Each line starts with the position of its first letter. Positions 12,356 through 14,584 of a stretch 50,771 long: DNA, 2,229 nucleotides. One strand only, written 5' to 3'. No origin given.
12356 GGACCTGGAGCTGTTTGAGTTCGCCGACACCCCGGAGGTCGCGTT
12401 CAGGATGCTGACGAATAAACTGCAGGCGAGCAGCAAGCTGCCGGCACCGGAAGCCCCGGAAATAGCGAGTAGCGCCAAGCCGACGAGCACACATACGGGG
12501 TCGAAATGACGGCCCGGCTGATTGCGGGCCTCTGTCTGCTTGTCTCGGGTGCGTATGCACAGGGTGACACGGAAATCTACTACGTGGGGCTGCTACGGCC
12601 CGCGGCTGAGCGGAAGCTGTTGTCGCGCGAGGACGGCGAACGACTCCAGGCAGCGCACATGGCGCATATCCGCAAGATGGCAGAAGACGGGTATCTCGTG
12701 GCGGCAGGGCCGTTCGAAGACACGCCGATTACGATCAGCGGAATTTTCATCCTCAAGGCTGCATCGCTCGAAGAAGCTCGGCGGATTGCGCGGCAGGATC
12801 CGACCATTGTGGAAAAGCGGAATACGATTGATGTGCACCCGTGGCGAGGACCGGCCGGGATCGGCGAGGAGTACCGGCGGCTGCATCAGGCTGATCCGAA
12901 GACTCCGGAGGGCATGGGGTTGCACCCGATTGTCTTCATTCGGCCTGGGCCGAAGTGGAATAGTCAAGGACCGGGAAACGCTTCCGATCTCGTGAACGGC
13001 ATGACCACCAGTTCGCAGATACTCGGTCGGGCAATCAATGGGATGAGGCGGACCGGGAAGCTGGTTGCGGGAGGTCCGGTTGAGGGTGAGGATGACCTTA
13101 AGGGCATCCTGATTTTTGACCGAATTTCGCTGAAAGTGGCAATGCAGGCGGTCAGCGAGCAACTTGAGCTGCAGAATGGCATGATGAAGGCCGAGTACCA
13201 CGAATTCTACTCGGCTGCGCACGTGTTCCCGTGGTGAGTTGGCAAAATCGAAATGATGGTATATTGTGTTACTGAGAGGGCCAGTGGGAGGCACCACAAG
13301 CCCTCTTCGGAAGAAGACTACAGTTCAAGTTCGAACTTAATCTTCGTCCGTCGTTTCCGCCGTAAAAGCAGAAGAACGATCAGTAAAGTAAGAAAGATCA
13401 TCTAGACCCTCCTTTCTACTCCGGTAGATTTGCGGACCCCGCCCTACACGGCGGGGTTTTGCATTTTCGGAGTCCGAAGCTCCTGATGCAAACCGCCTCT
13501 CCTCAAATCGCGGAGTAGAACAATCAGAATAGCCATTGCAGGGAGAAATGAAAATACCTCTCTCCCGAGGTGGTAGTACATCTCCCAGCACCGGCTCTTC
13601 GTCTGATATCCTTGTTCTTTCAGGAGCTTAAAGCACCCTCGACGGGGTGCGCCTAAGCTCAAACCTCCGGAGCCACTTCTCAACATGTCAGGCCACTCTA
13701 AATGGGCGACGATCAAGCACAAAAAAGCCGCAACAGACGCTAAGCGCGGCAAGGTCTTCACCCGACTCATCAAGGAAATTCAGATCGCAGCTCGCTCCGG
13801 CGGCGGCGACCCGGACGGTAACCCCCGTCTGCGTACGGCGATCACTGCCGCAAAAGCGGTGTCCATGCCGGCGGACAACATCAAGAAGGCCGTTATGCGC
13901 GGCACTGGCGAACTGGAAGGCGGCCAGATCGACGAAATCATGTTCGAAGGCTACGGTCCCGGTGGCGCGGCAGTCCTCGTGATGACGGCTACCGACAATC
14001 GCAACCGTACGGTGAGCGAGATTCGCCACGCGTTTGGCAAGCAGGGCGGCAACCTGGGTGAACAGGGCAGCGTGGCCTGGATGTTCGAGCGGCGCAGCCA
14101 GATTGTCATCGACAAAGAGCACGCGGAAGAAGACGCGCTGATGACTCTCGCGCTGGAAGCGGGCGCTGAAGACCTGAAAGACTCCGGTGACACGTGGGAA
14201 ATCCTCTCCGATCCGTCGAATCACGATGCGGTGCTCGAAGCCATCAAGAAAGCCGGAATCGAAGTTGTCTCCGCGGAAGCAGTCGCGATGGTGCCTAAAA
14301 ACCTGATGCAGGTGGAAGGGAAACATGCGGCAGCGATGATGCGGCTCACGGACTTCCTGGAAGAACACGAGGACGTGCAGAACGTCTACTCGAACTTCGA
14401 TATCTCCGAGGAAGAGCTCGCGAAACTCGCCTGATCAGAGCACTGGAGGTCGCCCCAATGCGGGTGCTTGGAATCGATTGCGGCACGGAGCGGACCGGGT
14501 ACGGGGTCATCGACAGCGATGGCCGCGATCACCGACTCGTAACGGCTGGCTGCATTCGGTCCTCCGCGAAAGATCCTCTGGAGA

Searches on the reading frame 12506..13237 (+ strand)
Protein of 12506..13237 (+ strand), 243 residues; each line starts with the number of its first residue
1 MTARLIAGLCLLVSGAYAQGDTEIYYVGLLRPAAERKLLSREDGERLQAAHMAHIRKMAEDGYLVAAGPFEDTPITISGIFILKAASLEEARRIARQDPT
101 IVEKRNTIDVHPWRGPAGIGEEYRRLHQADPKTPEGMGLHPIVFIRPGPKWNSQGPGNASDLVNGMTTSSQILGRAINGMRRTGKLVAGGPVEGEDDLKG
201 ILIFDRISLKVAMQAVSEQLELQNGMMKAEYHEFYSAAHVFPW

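Call 11: search_protein_families(library=pfam, proteins=[window:12506-13237:+])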
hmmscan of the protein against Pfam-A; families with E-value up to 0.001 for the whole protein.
window:12506-13237:+ (243 aa): 1 family
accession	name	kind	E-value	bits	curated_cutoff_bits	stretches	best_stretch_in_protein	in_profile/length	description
PF03795.20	YCII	-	1.9e-10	41.5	24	1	38-101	14-81/95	YCII-related domain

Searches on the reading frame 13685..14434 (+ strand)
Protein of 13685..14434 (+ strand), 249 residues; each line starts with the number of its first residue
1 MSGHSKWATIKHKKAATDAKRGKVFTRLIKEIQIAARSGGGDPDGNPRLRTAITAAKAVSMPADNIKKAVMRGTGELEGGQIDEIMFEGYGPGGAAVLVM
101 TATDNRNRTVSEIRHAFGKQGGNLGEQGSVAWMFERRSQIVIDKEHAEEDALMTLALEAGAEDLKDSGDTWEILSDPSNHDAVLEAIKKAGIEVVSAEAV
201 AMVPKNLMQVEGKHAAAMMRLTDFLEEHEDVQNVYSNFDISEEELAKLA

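Call 11: search_protein_families(library=pfam, proteins=[window:13685-14434:+])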
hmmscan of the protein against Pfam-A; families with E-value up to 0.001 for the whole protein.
window:13685-14434:+ (249 aa): 2 families
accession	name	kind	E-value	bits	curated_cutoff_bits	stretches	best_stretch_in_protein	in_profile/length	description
PF01709.26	Transcrip_reg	-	4.7e-55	186.1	27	1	83-238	2-160/160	TACO1/YebC second and third domain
PF20772.2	TACO1_YebC_N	-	6.8e-33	113.4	36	1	5-76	1-73/73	TACO1/YebC protein N-terminal domain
